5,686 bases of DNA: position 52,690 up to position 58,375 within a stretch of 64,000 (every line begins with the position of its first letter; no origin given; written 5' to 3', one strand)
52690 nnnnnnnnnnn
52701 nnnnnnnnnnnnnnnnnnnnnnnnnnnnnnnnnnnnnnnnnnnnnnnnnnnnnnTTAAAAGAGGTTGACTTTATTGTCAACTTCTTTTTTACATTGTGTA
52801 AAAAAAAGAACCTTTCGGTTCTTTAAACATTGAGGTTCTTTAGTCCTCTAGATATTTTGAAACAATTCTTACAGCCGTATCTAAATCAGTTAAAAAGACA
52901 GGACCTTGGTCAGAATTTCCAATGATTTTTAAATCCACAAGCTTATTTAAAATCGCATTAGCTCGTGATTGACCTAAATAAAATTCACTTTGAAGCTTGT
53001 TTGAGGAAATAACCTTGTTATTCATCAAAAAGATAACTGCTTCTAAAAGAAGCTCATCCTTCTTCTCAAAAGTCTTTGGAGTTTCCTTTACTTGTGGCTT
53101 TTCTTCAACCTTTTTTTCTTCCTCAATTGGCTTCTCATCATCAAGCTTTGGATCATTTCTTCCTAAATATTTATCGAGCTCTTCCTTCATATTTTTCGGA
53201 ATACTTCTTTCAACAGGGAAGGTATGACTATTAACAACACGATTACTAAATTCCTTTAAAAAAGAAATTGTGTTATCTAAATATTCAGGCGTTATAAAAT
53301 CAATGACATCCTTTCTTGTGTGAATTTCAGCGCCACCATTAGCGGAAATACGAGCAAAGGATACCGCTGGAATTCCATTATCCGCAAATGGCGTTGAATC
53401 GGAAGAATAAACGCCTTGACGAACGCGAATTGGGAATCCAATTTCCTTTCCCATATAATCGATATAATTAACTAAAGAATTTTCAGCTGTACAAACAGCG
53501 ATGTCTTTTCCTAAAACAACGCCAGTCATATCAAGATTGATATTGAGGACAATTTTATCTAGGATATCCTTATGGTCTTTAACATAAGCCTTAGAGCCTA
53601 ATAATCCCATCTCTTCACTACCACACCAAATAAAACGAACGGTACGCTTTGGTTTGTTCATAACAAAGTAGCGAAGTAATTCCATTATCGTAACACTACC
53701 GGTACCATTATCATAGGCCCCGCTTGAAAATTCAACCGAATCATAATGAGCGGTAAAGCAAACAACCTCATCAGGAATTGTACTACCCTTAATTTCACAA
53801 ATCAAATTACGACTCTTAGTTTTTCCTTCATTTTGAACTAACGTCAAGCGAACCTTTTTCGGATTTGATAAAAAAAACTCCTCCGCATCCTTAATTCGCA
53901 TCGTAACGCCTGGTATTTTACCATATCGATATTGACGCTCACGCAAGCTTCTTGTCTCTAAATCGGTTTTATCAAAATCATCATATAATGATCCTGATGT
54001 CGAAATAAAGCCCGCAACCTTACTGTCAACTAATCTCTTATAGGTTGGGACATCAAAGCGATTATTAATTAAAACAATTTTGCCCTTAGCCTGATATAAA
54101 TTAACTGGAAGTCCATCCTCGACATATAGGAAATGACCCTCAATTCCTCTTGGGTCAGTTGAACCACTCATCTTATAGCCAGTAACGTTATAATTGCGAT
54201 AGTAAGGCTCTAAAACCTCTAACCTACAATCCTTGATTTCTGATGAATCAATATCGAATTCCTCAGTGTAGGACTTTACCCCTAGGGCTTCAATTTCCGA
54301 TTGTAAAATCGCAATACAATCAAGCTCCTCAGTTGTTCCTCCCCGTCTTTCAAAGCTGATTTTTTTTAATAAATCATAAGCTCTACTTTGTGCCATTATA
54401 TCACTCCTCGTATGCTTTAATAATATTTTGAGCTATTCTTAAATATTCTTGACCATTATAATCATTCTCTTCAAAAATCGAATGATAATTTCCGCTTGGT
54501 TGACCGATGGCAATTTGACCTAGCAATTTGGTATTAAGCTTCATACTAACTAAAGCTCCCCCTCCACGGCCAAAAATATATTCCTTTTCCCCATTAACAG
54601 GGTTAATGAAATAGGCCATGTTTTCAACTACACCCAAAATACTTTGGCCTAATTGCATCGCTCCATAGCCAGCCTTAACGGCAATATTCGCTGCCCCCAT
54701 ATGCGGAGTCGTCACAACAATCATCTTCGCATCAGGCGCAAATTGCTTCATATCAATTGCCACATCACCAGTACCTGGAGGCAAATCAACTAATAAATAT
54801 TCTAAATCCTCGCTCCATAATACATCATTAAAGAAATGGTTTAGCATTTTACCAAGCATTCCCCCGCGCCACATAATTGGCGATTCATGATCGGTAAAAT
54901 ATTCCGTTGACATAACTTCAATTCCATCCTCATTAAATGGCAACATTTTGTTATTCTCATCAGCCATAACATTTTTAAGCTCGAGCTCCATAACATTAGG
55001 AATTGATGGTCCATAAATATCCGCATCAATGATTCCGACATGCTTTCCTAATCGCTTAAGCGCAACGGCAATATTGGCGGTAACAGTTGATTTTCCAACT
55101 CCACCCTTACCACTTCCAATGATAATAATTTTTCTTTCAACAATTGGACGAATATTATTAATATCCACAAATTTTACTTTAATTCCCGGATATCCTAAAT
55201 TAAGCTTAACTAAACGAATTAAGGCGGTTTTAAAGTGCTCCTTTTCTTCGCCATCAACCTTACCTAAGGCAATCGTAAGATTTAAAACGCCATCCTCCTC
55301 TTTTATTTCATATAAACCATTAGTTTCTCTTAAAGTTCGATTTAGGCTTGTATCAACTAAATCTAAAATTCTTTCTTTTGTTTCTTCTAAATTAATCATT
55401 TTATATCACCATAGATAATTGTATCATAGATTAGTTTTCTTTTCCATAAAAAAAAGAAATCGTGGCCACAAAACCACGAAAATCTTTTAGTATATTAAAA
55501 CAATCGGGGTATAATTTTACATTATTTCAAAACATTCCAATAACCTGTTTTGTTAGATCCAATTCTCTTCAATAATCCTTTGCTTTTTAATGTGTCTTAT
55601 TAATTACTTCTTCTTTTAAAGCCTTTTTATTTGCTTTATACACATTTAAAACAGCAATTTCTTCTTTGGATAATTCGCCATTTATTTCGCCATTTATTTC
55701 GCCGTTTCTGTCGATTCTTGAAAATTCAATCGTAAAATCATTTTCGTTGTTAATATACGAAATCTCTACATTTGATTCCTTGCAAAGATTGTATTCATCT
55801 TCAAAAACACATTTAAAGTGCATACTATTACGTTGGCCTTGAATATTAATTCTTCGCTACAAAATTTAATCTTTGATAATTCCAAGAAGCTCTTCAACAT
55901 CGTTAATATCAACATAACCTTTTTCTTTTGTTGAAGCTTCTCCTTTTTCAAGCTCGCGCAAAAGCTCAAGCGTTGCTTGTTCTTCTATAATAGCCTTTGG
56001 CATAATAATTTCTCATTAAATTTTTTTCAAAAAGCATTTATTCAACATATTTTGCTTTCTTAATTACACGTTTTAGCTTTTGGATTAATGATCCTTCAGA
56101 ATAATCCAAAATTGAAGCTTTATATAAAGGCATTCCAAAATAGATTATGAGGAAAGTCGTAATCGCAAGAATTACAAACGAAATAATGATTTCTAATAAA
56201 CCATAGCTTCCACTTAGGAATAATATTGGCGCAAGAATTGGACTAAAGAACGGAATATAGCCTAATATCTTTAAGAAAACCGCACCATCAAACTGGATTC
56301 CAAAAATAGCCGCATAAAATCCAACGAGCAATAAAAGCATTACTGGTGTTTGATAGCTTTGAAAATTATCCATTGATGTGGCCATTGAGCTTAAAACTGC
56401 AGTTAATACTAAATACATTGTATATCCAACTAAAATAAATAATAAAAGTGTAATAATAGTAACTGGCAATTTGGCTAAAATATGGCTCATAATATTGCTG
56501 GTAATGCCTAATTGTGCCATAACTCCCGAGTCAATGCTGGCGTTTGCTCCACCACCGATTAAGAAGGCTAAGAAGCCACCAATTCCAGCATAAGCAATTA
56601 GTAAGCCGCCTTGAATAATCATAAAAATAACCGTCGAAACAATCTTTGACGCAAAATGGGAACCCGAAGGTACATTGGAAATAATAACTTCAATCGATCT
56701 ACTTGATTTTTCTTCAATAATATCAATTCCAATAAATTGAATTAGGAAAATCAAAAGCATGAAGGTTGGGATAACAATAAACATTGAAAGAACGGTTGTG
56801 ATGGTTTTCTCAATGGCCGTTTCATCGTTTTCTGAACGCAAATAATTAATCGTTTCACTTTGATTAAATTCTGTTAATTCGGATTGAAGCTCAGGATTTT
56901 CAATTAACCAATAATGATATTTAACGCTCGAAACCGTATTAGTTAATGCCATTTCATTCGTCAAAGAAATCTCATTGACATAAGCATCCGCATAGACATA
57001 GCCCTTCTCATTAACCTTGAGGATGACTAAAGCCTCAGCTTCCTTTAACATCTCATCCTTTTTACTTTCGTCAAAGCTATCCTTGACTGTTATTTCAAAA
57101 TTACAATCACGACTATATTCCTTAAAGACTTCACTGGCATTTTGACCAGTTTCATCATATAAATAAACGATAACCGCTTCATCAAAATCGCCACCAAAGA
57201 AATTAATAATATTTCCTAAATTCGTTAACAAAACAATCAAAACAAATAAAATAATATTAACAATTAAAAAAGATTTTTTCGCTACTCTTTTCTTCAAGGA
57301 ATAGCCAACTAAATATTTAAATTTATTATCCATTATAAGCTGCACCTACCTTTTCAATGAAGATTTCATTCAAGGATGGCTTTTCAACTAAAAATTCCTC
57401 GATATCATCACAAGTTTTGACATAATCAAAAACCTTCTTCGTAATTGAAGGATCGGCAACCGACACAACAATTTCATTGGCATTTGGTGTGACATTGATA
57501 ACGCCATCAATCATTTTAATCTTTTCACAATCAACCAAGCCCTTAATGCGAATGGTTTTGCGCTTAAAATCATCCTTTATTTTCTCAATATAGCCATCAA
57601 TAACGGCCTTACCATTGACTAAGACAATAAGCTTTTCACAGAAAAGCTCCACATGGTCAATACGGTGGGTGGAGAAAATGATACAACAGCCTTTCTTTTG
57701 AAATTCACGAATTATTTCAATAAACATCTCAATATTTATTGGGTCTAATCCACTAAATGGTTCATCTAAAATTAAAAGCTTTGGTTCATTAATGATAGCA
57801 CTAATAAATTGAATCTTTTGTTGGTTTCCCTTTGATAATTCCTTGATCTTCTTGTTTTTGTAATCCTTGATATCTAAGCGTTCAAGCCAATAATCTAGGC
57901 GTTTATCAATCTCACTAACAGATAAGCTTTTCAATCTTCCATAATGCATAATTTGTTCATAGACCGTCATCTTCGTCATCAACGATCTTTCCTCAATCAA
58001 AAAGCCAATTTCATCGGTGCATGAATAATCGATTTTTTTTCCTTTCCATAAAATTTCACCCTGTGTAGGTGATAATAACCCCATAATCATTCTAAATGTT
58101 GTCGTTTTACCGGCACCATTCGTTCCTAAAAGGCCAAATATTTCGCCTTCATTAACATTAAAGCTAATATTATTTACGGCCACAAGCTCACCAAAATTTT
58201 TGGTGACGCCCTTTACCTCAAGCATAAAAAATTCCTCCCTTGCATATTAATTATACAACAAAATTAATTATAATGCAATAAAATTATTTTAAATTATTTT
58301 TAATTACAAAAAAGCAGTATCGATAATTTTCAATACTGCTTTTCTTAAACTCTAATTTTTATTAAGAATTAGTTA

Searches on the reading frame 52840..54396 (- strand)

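Call 86: search_protein_families(library=pfam, max_evalue=1e-8, proteins=[window:52840-54396:-])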
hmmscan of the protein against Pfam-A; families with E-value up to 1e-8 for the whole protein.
window:52840-54396:- (518 aa): 1 family
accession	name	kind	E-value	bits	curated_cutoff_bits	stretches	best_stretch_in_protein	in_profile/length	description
PF04389.22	Peptidase_M28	-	7.2e-38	130.7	21.3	1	197-378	1-187/193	Peptidase family M28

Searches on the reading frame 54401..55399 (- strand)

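Call 86: search_protein_families(library=pfam, max_evalue=1e-8, proteins=[window:54401-55399:-])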
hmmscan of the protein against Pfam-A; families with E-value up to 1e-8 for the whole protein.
window:54401-55399:- (332 aa): 2 families
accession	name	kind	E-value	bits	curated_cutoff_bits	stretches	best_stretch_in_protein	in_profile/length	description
PF10609.15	ParA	-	3.6e-72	243.2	27.1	1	89-301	3-214/246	NUBPL iron-transfer P-loop NTPase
PF01656.29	CbiA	-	3.7e-11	43.5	25.4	1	92-246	1-54/125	CobQ/CobB/MinD/ParA nucleotide binding domain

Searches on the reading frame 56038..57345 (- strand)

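Call 86: search_protein_families(library=pfam, max_evalue=1e-8, proteins=[window:56038-57345:-])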
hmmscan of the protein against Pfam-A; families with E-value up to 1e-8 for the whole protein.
window:56038-57345:- (435 aa): 1 family
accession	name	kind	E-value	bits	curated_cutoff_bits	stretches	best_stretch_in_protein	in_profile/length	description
PF12698.13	ABC2_membrane_3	-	2.4e-24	86.5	31.6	1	24-402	1-343/347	ABC-2 family transporter protein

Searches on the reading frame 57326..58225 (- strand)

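Call 86: search_protein_families(library=pfam, max_evalue=1e-8, proteins=[window:57326-58225:-])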
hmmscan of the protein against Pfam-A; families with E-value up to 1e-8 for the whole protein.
window:57326-58225:- (299 aa): 3 families
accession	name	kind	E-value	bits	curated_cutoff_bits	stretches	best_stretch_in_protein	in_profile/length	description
PF00005.33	ABC_tran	-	6e-35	121.3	25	1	17-157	1-136/137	ABC transporter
PF13732.12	DrrA1-3_C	-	1.7e-13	51.5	27.4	1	211-293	1-81/81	ATP-binding protein DrrA1-3-like, C-terminal domain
PF13304.12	AAA_21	-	2.5e-12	47.9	27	1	119-187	227-298/304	AAA domain, putative AbiEii toxin, Type IV TA system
